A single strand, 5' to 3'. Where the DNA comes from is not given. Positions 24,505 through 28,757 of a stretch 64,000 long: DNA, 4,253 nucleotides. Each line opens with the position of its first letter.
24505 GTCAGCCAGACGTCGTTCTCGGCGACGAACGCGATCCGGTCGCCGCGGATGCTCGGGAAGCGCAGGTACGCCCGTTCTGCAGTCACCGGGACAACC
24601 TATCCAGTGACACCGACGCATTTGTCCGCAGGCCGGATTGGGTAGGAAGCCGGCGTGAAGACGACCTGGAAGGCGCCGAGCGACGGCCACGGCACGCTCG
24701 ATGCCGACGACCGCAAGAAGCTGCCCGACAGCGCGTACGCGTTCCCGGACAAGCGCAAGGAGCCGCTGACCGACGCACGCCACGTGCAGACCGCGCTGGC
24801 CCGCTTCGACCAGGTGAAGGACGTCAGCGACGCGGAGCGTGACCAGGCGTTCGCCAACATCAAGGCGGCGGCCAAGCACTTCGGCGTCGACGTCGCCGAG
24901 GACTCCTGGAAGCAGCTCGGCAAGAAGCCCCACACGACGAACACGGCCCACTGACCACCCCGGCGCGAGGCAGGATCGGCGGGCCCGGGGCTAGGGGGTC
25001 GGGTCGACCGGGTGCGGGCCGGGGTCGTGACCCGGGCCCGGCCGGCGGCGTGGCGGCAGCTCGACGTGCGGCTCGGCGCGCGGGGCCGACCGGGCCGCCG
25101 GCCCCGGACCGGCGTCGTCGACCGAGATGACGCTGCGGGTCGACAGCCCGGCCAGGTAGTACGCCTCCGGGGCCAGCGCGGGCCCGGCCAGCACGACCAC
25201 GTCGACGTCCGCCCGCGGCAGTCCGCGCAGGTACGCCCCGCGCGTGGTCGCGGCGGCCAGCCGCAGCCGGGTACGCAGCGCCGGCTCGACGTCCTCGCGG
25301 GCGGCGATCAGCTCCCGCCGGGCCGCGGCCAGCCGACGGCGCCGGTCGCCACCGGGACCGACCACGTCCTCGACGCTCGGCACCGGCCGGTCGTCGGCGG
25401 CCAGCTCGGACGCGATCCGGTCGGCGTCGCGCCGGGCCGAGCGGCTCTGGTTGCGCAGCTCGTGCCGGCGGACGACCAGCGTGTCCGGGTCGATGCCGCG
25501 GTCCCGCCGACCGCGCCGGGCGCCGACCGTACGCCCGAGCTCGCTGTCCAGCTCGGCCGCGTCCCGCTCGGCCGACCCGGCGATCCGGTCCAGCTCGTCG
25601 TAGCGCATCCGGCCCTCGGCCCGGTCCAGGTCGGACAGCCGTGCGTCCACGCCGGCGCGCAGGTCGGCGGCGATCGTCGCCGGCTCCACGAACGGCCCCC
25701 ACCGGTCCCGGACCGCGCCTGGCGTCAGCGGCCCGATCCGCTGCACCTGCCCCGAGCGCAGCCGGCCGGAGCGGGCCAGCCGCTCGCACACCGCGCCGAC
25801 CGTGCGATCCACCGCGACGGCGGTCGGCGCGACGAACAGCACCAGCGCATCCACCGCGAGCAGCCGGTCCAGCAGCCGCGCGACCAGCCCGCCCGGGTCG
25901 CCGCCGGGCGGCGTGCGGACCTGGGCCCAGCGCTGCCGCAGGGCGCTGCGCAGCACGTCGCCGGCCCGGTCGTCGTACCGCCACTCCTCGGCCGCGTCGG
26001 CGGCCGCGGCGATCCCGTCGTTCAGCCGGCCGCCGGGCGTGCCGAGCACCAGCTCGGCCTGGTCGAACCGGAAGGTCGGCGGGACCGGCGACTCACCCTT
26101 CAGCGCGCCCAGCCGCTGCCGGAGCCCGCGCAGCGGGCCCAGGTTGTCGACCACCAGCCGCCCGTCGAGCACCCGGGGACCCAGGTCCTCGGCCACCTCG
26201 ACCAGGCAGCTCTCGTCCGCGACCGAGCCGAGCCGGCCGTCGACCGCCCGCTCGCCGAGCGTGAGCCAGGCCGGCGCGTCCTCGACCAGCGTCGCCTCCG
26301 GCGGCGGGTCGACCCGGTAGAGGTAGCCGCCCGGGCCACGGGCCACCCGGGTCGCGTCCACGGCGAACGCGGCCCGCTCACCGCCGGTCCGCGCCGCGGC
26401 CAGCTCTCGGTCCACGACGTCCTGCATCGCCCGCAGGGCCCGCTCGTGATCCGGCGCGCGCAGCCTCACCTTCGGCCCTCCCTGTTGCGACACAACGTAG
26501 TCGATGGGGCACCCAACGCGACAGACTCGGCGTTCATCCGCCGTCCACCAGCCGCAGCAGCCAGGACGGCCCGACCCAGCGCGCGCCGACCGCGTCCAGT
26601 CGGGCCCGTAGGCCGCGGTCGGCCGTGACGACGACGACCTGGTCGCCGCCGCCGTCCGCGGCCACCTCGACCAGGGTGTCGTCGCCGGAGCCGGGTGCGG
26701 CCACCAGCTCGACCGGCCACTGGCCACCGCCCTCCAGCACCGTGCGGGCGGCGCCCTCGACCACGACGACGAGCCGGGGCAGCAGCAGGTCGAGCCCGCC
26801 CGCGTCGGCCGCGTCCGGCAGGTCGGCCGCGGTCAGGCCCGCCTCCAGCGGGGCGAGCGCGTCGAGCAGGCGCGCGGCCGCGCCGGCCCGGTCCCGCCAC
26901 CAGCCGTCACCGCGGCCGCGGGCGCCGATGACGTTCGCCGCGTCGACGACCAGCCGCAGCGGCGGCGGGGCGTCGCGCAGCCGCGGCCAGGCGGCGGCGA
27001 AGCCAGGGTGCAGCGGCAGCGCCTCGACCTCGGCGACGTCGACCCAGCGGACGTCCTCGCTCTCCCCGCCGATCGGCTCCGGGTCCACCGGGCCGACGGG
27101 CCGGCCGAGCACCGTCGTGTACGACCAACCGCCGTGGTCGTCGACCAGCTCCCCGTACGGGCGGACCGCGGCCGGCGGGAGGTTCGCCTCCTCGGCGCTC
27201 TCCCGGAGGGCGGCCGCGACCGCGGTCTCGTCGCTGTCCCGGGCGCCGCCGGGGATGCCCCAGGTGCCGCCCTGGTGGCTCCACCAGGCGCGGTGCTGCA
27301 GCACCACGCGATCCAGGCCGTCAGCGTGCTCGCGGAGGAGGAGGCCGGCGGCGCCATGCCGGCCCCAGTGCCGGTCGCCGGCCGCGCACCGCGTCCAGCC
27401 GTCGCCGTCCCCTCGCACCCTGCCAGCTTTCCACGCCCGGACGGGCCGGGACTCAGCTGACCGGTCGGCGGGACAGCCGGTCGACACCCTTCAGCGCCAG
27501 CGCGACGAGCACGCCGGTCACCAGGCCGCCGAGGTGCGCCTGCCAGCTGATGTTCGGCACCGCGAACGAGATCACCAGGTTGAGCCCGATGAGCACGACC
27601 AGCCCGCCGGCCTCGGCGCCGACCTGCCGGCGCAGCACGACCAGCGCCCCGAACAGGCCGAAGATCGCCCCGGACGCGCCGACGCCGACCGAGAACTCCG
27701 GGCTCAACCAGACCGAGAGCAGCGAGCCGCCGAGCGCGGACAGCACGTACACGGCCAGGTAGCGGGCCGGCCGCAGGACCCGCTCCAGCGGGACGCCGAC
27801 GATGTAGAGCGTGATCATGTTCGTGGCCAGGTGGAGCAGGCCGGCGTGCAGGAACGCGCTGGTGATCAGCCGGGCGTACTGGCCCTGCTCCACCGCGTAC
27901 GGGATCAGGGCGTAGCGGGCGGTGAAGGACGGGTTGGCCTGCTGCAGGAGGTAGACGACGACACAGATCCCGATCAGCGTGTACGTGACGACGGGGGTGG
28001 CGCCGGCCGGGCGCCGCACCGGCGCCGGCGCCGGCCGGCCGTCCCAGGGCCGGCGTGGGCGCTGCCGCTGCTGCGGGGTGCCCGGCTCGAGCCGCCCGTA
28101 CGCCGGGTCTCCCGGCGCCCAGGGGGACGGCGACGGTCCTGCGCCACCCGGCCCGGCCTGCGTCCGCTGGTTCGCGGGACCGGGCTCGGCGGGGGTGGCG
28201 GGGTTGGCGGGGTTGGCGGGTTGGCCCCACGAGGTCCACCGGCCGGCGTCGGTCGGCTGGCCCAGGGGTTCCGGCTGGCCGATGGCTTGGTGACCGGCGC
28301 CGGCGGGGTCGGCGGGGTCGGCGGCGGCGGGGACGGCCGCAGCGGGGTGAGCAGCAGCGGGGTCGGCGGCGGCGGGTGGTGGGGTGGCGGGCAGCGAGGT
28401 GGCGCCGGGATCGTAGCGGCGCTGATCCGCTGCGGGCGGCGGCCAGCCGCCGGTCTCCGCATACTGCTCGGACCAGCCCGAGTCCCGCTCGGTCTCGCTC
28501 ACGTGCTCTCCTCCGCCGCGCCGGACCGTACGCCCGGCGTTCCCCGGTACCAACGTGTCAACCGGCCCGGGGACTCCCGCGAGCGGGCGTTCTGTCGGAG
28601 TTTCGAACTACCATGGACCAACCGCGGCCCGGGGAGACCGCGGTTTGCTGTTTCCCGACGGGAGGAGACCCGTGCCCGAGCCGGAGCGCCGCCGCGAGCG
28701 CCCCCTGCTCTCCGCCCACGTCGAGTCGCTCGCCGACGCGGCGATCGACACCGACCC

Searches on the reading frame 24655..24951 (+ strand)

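Call 95: search_protein_families(library=pfam, proteins=[window:24655-24951:+], max_evalue=0.001)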
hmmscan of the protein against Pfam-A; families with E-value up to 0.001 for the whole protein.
window:24655-24951:+ (99 aa): 1 family
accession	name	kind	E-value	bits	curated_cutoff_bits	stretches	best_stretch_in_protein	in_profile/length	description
PF20223.3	DUF6582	-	8e-15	55.4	27.3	1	20-83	17-83/83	Family of unknown function (DUF6582)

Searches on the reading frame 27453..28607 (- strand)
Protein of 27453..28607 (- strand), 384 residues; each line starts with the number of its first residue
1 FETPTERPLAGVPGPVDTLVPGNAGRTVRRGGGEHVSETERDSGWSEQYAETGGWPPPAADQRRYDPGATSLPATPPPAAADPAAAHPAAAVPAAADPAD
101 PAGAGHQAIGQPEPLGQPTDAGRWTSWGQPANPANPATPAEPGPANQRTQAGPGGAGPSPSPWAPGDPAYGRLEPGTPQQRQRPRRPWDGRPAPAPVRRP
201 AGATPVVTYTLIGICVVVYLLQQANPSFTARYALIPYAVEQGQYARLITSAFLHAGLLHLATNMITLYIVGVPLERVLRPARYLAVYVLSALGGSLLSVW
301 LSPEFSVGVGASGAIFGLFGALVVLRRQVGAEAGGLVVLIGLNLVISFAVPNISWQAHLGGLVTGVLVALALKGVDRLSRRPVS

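Call 66: search_protein_families(library=pfam, proteins=[window:27453-28607:-], max_evalue=0.0001)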
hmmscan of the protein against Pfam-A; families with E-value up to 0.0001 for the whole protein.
window:27453-28607:- (384 aa): 1 family
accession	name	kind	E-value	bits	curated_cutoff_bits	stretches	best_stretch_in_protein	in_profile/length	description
PF01694.28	Rhomboid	-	5.2e-33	114.7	22.6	1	242-372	2-140/143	Rhomboid domain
